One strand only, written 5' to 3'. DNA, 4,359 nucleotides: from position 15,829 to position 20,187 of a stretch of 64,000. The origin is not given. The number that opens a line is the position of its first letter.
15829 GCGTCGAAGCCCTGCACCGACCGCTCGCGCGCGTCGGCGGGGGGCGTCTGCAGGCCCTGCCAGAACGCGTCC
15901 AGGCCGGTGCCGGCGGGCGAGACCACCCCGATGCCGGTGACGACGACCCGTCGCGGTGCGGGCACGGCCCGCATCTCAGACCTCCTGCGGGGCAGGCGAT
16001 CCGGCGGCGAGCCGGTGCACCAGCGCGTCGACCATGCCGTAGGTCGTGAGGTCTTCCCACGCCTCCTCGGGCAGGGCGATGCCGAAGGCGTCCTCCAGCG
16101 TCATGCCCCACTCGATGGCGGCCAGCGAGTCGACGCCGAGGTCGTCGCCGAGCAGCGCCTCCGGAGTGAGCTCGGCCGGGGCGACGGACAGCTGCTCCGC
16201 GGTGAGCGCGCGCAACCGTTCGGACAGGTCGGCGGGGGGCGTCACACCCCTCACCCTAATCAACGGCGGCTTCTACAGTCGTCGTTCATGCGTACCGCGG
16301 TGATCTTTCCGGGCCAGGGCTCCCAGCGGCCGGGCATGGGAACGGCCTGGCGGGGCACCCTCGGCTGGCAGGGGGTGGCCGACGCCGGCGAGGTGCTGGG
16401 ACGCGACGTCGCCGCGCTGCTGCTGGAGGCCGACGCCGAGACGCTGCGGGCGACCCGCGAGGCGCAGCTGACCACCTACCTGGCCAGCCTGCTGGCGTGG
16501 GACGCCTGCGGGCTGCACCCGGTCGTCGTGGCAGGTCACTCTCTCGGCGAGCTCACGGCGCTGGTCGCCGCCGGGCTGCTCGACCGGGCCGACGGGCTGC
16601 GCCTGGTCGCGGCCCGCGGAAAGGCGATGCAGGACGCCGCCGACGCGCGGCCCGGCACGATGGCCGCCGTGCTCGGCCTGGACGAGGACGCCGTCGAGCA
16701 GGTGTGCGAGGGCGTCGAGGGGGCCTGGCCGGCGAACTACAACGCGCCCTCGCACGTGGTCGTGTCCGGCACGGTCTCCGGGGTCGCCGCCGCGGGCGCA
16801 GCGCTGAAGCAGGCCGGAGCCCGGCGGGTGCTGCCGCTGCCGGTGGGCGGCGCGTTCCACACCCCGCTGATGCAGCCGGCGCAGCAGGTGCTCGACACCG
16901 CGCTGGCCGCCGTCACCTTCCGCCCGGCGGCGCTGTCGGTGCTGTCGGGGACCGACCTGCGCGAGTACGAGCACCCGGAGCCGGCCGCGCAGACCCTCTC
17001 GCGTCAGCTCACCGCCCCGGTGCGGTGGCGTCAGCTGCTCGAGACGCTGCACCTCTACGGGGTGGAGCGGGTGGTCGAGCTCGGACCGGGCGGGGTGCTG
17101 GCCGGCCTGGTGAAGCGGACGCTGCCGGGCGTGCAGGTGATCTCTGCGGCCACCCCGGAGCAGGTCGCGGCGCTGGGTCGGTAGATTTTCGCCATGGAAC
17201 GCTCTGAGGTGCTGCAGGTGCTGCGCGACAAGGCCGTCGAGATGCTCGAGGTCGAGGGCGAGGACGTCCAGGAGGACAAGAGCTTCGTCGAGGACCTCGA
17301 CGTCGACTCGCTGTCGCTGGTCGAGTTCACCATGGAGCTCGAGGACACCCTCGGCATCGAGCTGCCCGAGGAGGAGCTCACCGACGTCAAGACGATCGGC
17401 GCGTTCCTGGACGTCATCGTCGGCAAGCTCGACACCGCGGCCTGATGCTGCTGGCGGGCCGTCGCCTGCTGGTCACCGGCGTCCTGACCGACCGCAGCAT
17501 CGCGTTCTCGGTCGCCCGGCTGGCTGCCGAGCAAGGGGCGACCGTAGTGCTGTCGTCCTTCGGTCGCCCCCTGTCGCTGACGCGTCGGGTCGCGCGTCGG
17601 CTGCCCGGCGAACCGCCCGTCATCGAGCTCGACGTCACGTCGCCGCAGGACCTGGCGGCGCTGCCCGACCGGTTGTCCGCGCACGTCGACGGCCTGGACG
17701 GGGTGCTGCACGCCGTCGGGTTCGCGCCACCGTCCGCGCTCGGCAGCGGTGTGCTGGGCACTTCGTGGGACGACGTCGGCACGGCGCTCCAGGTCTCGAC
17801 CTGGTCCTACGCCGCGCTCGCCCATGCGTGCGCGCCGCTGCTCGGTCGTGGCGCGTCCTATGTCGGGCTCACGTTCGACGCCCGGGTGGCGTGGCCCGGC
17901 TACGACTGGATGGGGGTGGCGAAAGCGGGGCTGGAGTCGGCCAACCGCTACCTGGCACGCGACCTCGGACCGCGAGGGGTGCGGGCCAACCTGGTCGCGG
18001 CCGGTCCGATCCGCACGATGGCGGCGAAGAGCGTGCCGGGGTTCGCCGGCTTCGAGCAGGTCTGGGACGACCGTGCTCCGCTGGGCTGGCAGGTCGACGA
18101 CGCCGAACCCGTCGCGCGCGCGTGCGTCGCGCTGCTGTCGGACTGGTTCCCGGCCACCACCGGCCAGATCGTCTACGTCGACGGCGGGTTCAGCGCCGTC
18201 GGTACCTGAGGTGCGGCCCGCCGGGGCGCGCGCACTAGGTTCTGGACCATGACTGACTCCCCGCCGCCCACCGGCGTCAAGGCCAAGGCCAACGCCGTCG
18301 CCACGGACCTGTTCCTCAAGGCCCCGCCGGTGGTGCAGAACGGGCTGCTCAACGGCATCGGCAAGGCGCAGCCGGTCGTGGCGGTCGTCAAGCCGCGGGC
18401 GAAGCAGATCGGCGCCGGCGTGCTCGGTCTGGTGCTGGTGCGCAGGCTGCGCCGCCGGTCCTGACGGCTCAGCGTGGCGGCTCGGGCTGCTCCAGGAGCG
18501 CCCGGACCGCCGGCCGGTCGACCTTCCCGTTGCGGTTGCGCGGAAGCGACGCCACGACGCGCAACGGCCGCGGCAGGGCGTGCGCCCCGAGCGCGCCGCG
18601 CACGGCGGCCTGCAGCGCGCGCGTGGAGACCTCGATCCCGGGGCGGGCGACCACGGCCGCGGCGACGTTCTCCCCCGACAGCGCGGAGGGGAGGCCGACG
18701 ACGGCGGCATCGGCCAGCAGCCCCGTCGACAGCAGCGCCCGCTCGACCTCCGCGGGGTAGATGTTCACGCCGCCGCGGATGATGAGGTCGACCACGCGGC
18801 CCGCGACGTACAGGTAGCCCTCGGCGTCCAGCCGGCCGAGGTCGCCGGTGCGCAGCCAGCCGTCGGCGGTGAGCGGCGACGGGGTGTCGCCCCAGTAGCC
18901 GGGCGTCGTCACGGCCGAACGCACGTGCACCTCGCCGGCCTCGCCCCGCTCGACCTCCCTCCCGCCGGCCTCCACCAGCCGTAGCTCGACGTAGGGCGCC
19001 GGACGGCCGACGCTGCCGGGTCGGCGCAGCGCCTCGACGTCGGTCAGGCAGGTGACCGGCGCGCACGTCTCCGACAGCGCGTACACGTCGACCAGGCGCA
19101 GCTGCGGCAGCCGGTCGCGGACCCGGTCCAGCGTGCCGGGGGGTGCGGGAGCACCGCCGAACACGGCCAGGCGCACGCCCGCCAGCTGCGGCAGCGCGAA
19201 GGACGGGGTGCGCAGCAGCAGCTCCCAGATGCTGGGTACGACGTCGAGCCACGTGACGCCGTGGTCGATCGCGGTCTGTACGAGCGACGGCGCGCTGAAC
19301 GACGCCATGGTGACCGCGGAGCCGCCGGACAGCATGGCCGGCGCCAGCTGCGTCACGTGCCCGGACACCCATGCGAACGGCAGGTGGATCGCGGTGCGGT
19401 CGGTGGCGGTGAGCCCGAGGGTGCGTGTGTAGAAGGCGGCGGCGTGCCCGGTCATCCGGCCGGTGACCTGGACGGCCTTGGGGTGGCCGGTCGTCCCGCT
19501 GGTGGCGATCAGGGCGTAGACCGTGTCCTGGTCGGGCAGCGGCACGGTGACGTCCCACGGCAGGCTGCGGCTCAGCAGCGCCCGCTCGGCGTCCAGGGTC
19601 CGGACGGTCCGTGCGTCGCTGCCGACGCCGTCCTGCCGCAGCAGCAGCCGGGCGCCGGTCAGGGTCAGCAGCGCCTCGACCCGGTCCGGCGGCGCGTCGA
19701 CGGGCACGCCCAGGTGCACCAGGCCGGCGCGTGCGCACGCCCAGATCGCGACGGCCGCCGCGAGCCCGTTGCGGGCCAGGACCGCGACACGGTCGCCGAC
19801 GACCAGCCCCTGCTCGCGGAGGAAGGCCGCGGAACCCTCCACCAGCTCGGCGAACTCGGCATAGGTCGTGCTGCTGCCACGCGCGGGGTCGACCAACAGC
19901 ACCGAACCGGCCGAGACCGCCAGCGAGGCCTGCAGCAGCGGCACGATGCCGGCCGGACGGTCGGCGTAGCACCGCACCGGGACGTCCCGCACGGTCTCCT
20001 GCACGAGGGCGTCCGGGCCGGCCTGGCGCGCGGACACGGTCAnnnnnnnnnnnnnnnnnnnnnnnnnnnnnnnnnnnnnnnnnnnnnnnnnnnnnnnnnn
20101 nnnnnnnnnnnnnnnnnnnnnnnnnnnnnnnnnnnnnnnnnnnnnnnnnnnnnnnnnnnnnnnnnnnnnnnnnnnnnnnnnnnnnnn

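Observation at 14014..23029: Atypical FAS-II-like lipid locus: KAS, two ACPs, FabD, two InhA-type reductases, an acyl-AMP ligase and two ACAD-like genes, but no FabH, ketoreductase or dehydratase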

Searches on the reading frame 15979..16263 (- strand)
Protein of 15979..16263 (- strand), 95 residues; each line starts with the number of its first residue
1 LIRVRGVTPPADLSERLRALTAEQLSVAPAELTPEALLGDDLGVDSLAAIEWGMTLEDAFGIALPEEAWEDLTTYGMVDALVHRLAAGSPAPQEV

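Call 7: search_protein_families(library=pfam, proteins=[window:15979-16263:-], max_evalue=0.01)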
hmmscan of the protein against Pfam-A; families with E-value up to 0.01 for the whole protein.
seq(95 aa): 1 family
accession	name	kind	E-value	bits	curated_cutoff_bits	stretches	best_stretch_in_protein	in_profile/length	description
PF00550.31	PP-binding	-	1.4e-10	41.7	20.8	1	15-74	1-59/67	Phosphopantetheine attachment site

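Call 8: search_protein_families(library=ncbifam, proteins=[window:15979-16263:-], max_evalue=0.001)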
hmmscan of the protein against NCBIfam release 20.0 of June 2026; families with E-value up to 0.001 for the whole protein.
seq(95 aa): 13 families
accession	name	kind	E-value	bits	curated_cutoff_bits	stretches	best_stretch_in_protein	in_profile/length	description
NF002148.0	PRK00982.1-2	subfamily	3.3e-15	55.7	71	1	12-76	4-68/79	acyl carrier protein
NF009104.0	PRK12449.1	equivalog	6.5e-14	51.6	70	1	13-85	6-79/80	acyl carrier protein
NF002151.0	PRK00982.1-5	equivalog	4.6e-13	49.1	92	1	11-76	2-67/78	acyl carrier protein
NF002149.0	PRK00982.1-3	equivalog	6.1e-13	48.5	106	1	12-75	3-66/78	acyl carrier protein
TIGR00517.1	acyl_carrier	equivalog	6.1e-13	48.5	70.45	1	13-78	4-69/77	acyl carrier protein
NF002150.0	PRK00982.1-4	subfamily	7e-10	39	66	1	15-82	8-75/80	acyl carrier protein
NF040636.1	AcpM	exception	4.1e-09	36.3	146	1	22-90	15-83/93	meromycolate extension acyl carrier protein AcpM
NF002147.0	PRK00982.1-1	equivalog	5.8e-08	32.5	84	1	17-82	12-77/83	acyl carrier protein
NF005079.0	PRK06508.1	equivalog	2e-07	31.3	83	1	16-78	7-69/93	acyl carrier protein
NF004533.0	PRK05883.1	equivalog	3.5e-07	30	72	1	9-82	20-93/100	acyl carrier protein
NF006031.0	PRK08172.1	equivalog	4.5e-07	30.4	76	1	12-84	4-76/82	acyl carrier protein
NF058660.1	cispen_ACP_AmcB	equivalog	2.3e-06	27.7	80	1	26-86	17-79/80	cispentacin biosynthesis acyl carrier protein AmcB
NF003757.0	PRK05350.1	equivalog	3.3e-05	24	65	1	13-85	7-79/83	acyl carrier protein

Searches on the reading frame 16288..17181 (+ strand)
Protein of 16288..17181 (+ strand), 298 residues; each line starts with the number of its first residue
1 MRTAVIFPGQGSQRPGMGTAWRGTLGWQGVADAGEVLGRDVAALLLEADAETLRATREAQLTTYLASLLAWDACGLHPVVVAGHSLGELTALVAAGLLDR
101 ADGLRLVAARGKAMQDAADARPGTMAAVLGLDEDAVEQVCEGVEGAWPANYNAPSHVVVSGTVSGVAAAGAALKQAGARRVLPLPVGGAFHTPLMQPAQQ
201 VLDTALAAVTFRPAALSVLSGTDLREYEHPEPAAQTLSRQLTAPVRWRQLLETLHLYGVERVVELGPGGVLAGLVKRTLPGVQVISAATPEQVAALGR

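Call 7: search_protein_families(library=pfam, proteins=[window:16288-17181:+], max_evalue=0.01)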
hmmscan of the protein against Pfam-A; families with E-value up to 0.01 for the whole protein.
seq(298 aa): 1 family
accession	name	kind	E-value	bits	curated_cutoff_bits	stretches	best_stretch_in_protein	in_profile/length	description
PF00698.26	Acyl_transf_1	-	6.8e-33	114.9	32.7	1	6-286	3-286/319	Acyl transferase domain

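Call 8: search_protein_families(library=ncbifam, proteins=[window:16288-17181:+], max_evalue=0.001)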
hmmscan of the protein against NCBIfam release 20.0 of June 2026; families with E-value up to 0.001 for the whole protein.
seq(298 aa): 8 families
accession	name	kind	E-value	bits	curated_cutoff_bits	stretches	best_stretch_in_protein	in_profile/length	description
TIGR00128.1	fabD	equivalog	5e-77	259.2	260.9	1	1-278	1-286/290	ACP S-malonyltransferase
TIGR03131.1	malonate_mdcH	equivalog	2.7e-66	224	297.9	1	4-289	2-286/297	malonate decarboxylase subunit epsilon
NF045894.1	PKS_plus_SDR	equivalog_domain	1.9e-44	151.7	1740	1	2-281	531-816/1515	type I polyketide synthase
TIGR02813.1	omega_3_PfaA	subfamily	3.9e-34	116.7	1010.1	1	48-280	642-881/2582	polyketide-type polyunsaturated fatty acid synthase PfaA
NF037940.1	PKS_MbtD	equivalog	4.5e-21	74.7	1150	1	2-266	91-361/978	mycobactin polyketide synthase MbtD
NF037941.1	PKS_NbtC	equivalog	6.4e-18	64.1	1150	1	2-178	96-280/1027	nocobactin polyketide synthase NbtC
NF041183.1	Pks2_ls1_myc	equivalog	2.2e-13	48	2400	1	67-288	604-823/2086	sulfolipid-1 biosynthesis phthioceranic/hydroxyphthioceranic acid synthase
NF040607.1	mycolic_Pks13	equivalog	2.6e-13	48.4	2100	1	72-270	741-945/1680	polyketide synthase Pks13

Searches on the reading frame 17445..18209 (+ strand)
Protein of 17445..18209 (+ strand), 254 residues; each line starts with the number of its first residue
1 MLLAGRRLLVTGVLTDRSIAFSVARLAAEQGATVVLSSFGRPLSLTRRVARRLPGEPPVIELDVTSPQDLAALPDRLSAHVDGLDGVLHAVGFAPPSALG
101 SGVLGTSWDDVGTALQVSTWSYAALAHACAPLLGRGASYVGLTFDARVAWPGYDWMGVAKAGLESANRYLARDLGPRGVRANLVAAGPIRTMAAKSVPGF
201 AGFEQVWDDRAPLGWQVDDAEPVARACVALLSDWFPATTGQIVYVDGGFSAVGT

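Call 7: search_protein_families(library=pfam, proteins=[window:17445-18206:+], max_evalue=0.01)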
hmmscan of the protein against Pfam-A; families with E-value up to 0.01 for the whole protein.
seq(254 aa): 2 families
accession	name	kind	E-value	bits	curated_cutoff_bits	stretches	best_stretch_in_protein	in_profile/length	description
PF13561.12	adh_short_C2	-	3.1e-68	230.3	27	1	12-250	1-236/236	Enoyl-(Acyl carrier protein) reductase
PF00106.31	adh_short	-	5.5e-11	42.7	26.6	1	9-196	4-189/195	short chain dehydrogenase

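Call 8: search_protein_families(library=ncbifam, proteins=[window:17445-18206:+], max_evalue=0.001)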
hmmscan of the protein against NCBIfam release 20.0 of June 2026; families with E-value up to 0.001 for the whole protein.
seq(254 aa): 123 families (the best 25 are shown)
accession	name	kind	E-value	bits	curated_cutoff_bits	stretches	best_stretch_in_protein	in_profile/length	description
NF005908.0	PRK07889.1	equivalog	1.1e-121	405.4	299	1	2-253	4-255/256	enoyl-ACP reductase FabI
NF040631.2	InhA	exception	1.2e-97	326.5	430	1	2-248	2-257/257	NADH-dependent enoyl-ACP reductase InhA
NF005422.0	PRK06997.1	equivalog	1.5e-51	175.3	440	1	2-253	3-255/262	enoyl-ACP reductase FabI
NF006266.0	PRK08415.1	equivalog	8.5e-48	163.1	441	1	1-253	1-253/274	enoyl-ACP reductase FabI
NF005717.0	PRK07533.1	equivalog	6.5e-47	160.4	337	1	2-252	8-258/259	enoyl-ACP reductase FabI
NF006369.1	PRK08594.1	equivalog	8.5e-45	153.1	370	1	2-252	3-255/256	enoyl-ACP reductase FabI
NF004748.0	PRK06079.1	equivalog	3.3e-44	151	362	1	1-248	3-248/252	enoyl-ACP reductase FabI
NF006428.0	PRK08690.1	equivalog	3.9e-44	150.8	462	1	2-250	3-253/261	enoyl-ACP reductase FabI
NF005615.0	PRK07370.1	equivalog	3.3e-43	147.8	391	1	3-253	5-258/259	enoyl-ACP reductase FabI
NF006019.0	PRK08159.1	equivalog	5e-42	143.9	452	1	2-253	7-258/272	enoyl-ACP reductase FabI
NF005078.0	PRK06505.1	equivalog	1e-40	139.6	446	1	2-252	4-254/271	enoyl-ACP reductase FabI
NF005938.0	PRK07984.1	equivalog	2.2e-37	128.7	477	1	2-251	3-253/262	enoyl-ACP reductase FabI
NF005145.0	PRK06603.1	equivalog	8.2e-36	123.8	456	1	2-253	5-256/260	enoyl-ACP reductase FabI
NF004957.0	PRK06300.1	equivalog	1.6e-23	83.4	356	1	73-253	109-289/299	enoyl-[acyl-carrier-protein] reductase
NF005873.0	PRK07814.1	equivalog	1.5e-17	63.9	346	1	9-250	14-252/263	SDR family oxidoreductase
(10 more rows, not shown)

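Call 9: find_encoding_contigs(protein=window:17445-18209:+, flank=10000, max_places=6)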
Protein window:17445-18209:+ (254 aa): no gene with exactly this product is on record in the collection.

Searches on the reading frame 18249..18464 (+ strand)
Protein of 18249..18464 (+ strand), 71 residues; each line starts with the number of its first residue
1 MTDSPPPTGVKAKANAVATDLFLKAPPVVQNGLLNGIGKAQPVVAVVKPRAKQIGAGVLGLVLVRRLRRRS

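Call 7: search_protein_families(library=pfam, proteins=[window:18249-18461:+], max_evalue=0.01)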
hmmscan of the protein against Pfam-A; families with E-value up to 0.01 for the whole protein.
seq(71 aa): 0 families

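Call 8: search_protein_families(library=ncbifam, proteins=[window:18249-18461:+], max_evalue=0.001)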
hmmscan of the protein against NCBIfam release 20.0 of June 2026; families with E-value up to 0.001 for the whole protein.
seq(71 aa): 0 families

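Call 43: search_protein_families(library=ncbifam, max_evalue=0.00001, proteins=[window:18249-18464:+])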
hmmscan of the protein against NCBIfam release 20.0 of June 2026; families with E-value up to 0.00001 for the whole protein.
window:18249-18464:+ (71 aa): 0 families

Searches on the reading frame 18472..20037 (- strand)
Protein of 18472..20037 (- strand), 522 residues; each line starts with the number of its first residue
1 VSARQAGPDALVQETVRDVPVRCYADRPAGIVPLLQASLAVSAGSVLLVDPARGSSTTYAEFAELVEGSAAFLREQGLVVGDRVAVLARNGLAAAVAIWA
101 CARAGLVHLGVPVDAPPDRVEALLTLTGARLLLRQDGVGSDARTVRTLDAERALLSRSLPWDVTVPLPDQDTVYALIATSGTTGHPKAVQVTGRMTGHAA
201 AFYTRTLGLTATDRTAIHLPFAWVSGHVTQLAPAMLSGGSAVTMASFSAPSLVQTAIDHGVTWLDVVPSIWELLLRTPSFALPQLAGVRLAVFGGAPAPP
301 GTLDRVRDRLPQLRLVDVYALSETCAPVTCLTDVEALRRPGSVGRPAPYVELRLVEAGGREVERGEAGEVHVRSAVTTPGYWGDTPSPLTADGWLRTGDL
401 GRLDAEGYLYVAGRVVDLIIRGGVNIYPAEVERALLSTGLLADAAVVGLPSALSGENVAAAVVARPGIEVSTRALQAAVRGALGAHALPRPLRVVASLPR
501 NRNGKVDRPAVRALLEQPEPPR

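Call 7: search_protein_families(library=pfam, proteins=[window:18472-20037:-], max_evalue=0.01)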
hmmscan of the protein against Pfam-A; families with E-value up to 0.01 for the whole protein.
seq(522 aa): 2 families
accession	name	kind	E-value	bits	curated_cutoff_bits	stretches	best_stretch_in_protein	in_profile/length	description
PF00501.34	AMP-binding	-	3.4e-68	230.6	29.9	1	43-382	9-384/384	AMP-binding enzyme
PF13193.12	AMP-binding_C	-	3e-14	54.1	24.5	1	430-505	1-76/76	AMP-binding enzyme C-terminal domain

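Call 8: search_protein_families(library=ncbifam, proteins=[window:18472-20037:-], max_evalue=0.001)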
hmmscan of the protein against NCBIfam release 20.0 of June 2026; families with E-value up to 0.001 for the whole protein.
seq(522 aa): 106 families (the best 25 are shown)
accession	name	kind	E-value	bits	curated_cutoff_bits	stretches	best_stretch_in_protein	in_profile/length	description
NF004837.0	PRK06187.1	subfamily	8.9e-92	308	476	1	33-516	12-523/531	long-chain-fatty-acid--CoA ligase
NF006182.0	PRK08316.1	subfamily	7.1e-78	262.3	663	1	54-513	34-515/523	fatty acyl-CoA synthetase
NF006572.0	PRK09088.1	equivalog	6.4e-71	239.5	696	1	46-515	18-487/491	acyl-CoA synthetase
NF004114.0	PRK05605.1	equivalog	8.6e-67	225.7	766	2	163-517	213-571/575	long-chain-fatty-acid--CoA ligase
NF005801.1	PRK07656.1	equivalog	1e-65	222.3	657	1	56-509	26-497/500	FadD3 family acyl-CoA ligase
NF005702.0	PRK07514.1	subfamily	1.8e-65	221.2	558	1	47-513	20-498/506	malonyl-CoA synthase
NF052269.1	Staph_lig_FadD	equivalog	3.9e-65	220.1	650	1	46-517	17-495/499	long-chain-fatty-acid--CoA ligase FadD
NF005307.0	PRK06839.1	equivalog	1.3e-64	218.7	748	1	56-510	27-488/496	o-succinylbenzoate--CoA ligase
NF009233.0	PRK12583.1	subfamily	2.1e-63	214.6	832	1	170-513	200-548/558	fatty acid CoA ligase family protein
NF002966.0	PRK03640.1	equivalog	1.4e-62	211.9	556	1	55-515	26-480/483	o-succinylbenzoate--CoA ligase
NF004797.0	PRK06145.1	equivalog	6.6e-61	206.2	850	1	53-516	24-496/499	acyl-CoA synthetase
NF052580.1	Str24CoAsynCasG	equivalog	2.2e-60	204.5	750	1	7-512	19-547/548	steroid-24-oyl-CoA synthetase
NF004511.1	PRK05852.1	equivalog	2.3e-60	204.7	650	1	48-513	18-502/505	FadD7 family fatty acid--CoA ligase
NF009071.0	PRK12406.1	subfamily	2.4e-60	204.4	701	2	170-511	152-498/510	acyl-CoA synthetase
TIGR03098.1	ligase_PEP_1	hypoth_equivalog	5e-59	200.1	592.35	2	171-512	163-515/517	acyl-CoA ligase (AMP-forming), exosortase A system-associated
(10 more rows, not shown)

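Call 56: search_solved_structures(query=window:18472-20037:-, max_evalue=1e-40)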
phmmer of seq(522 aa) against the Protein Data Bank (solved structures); distinct sequences matched with E-value up to 1e-40: 10.
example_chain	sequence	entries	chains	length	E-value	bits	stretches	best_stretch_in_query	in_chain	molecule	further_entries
3r44_A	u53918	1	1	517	5.2e-56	193.7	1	35-512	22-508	fatty acyl CoA synthetase FADD13 (FATTY-ACYL-CoA SYNTHETASE)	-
8weu_A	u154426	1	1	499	6.1e-50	173.6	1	54-512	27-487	Fatty-acyl-CoA synthase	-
8wev_A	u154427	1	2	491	6.5e-50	173.5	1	54-512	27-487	Feruloyl-CoA Synthetase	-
5buq_A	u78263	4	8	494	1e-45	159.7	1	56-509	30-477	2-succinylbenzoate--CoA ligase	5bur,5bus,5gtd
5x8f_A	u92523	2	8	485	1.3e-45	159.3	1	56-509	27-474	2-succinylbenzoate--CoA ligase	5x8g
8r2q_A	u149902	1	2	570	8.8e-42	146.7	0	54-512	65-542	Probable fatty-acid-CoA ligase FadD5 (Fatty-acid-CoA synthetase) (Fatty-acid-CoA synthase)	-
6sq8_A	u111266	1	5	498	1e-41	146.5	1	53-513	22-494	Fatty acid CoA ligase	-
8ivi_A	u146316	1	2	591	1.2e-41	146.3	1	163-514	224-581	Medium/long-chain-fatty-acid--CoA ligase FadD8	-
6qjz_A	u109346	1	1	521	2.8e-41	145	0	169-510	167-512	oxalyl CoA-synthetase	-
4fuq_A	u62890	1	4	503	3e-41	144.9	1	47-513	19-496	Malonyl CoA synthetase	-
